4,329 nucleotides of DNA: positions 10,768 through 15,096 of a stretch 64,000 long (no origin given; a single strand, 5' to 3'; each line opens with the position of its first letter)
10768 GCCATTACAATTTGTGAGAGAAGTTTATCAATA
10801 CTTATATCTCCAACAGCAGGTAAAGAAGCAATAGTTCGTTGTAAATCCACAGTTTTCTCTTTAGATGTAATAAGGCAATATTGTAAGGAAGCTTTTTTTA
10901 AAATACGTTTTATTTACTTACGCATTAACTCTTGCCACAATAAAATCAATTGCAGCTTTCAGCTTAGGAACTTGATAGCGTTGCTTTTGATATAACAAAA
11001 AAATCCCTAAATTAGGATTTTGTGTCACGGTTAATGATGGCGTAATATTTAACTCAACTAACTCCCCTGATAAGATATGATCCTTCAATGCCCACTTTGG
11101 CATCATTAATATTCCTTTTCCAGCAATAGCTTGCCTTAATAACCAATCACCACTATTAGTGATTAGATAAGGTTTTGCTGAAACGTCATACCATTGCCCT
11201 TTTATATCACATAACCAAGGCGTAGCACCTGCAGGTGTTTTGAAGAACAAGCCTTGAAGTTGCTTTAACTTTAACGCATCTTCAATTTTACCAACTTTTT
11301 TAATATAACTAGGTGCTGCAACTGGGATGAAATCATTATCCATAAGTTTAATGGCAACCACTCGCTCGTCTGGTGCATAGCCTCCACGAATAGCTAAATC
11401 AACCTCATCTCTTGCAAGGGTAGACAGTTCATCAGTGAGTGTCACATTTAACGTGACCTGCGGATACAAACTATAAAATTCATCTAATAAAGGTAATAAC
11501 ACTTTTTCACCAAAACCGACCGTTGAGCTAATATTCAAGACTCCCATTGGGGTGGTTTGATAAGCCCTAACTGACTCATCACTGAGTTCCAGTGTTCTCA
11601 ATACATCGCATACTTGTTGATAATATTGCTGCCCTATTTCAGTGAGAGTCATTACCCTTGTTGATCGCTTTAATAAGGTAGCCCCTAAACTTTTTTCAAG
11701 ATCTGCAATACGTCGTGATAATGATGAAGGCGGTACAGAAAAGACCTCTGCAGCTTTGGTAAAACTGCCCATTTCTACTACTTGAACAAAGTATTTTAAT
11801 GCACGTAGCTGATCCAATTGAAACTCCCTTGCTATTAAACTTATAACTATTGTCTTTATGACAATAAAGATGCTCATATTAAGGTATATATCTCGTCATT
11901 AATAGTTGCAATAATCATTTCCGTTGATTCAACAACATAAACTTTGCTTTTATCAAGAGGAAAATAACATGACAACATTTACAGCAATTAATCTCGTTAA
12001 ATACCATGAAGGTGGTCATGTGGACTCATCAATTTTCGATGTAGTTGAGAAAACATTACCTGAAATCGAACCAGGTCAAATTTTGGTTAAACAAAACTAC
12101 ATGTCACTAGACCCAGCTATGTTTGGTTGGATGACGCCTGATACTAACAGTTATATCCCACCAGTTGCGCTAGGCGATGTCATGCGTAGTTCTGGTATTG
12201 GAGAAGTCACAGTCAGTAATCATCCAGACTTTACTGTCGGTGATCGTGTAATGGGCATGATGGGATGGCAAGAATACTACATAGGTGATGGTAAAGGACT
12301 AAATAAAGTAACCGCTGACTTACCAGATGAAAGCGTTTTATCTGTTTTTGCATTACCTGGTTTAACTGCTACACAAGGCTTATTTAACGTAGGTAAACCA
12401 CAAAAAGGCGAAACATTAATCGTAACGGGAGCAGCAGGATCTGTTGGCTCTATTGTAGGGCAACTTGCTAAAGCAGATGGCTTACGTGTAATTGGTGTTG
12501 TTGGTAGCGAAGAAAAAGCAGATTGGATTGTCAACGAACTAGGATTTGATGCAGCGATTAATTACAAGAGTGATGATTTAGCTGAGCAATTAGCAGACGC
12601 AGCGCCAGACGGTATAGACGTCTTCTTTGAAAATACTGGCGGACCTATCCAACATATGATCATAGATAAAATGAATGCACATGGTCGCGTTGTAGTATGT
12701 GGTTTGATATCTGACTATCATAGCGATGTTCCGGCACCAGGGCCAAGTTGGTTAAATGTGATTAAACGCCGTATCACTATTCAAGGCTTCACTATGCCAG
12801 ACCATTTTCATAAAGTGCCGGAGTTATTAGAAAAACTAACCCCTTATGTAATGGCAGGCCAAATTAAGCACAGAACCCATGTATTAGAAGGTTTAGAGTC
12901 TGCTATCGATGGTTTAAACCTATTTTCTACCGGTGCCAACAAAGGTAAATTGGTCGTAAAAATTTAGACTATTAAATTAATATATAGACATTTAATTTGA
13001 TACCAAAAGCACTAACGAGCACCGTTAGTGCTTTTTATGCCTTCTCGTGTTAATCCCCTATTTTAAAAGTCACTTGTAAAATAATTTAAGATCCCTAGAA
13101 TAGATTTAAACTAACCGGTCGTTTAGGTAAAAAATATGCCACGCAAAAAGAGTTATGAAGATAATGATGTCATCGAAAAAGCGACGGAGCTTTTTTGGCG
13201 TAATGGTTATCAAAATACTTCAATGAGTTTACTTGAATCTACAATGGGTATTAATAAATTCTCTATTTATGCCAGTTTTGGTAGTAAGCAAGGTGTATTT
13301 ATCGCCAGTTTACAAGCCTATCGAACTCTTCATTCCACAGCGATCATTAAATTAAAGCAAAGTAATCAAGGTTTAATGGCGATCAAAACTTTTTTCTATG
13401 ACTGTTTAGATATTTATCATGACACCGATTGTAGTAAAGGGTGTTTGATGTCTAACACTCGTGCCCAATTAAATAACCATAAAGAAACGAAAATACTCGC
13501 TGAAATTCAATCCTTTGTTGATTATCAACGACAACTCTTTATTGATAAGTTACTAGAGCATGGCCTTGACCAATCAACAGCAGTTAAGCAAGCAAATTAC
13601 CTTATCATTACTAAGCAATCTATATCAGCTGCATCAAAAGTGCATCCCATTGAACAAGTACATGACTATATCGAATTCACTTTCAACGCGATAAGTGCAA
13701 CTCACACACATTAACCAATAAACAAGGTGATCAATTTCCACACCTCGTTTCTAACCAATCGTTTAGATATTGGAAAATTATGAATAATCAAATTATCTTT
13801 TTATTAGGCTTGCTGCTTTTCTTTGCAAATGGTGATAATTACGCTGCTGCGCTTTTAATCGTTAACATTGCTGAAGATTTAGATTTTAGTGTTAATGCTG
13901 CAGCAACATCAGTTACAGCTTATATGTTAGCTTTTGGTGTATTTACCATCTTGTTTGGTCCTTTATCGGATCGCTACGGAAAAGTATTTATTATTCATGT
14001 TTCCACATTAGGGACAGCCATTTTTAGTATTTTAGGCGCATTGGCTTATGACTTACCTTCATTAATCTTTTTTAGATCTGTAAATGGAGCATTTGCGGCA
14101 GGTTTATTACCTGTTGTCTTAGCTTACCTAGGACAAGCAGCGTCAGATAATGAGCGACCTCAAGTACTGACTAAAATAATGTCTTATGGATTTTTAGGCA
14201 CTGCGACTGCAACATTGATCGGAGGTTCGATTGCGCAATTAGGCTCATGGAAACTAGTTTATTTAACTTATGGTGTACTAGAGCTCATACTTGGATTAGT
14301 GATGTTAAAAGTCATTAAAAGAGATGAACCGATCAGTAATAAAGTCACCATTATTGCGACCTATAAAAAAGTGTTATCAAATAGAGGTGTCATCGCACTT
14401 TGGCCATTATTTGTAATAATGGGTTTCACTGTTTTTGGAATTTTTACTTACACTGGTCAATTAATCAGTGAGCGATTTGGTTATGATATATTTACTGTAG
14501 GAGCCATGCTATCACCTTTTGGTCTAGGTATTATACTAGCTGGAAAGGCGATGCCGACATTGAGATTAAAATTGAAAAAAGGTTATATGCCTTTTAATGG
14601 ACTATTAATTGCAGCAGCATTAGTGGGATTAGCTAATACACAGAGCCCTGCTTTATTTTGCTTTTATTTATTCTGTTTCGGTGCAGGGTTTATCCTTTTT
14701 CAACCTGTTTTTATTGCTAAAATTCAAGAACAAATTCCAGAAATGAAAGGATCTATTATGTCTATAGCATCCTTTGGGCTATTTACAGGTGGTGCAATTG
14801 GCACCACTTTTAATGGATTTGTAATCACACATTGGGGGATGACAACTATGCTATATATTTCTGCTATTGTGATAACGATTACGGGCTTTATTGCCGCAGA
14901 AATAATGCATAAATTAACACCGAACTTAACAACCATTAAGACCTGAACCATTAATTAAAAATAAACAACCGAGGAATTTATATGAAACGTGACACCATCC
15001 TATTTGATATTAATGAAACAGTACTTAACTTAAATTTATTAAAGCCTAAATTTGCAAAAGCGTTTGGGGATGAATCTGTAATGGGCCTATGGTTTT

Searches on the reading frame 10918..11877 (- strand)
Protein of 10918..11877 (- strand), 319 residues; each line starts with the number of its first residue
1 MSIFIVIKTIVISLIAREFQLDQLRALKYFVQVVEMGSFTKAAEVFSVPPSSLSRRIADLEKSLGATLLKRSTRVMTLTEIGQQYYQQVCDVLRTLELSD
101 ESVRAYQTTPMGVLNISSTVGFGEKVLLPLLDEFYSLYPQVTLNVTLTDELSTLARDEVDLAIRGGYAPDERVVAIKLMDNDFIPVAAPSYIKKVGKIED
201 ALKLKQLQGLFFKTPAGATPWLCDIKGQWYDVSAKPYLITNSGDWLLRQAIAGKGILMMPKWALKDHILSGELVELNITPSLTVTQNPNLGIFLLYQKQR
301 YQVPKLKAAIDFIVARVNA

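Call 93: search_protein_families(library=pfam, proteins=[window:10918-11877:-], max_evalue=0.00001)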
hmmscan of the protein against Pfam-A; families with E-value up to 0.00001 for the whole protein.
window:10918-11877:- (319 aa): 2 families
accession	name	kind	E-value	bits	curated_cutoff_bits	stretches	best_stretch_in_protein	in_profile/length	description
PF03466.25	LysR_substrate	-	5.1e-29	101.6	28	1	110-316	4-207/209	LysR substrate binding domain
PF00126.33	HTH_1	-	4e-20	72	26.6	1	24-83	1-60/60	Bacterial regulatory helix-turn-helix protein, lysR family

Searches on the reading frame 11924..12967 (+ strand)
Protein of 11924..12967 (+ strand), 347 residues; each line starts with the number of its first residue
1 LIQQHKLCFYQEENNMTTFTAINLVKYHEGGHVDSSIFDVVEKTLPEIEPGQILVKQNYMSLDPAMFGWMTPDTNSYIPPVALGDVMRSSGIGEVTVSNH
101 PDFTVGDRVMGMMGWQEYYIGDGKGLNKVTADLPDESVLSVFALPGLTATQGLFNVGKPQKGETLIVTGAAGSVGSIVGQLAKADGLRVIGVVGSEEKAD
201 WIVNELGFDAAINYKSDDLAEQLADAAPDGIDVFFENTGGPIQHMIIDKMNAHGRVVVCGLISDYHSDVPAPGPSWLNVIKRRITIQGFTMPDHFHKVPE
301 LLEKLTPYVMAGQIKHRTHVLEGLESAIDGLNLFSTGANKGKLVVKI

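Call 93: search_protein_families(library=pfam, proteins=[window:11924-12967:+], max_evalue=0.00001)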
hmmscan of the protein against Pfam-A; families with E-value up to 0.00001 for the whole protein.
window:11924-12967:+ (347 aa): 3 families
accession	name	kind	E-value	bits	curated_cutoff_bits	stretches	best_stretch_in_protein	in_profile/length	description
PF16884.10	ADH_N_2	-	1.6e-34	118.5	31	1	28-129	8-108/108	N-terminal domain of oxidoreductase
PF00107.32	ADH_zinc_N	-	8.5e-23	81.2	31.8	1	174-305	2-127/129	Zinc-binding dehydrogenase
PF13602.12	ADH_zinc_N_2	-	1.6e-08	36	27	1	206-345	1-134/134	Zinc-binding dehydrogenase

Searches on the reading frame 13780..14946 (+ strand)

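Call 92: search_protein_families(library=pfam, proteins=[window:13780-14946:+], max_evalue=0.00001)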
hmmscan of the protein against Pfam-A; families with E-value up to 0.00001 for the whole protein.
window:13780-14946:+ (388 aa): 2 families
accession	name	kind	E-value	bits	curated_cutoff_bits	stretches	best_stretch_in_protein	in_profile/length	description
PF07690.21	MFS_1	-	1.6e-46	159.3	33.4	2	9-342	3-347/347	Major Facilitator Superfamily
PF05977.19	MFS_3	-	3.1e-08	32.9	27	1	232-374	248-392/524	Transmembrane secretion effector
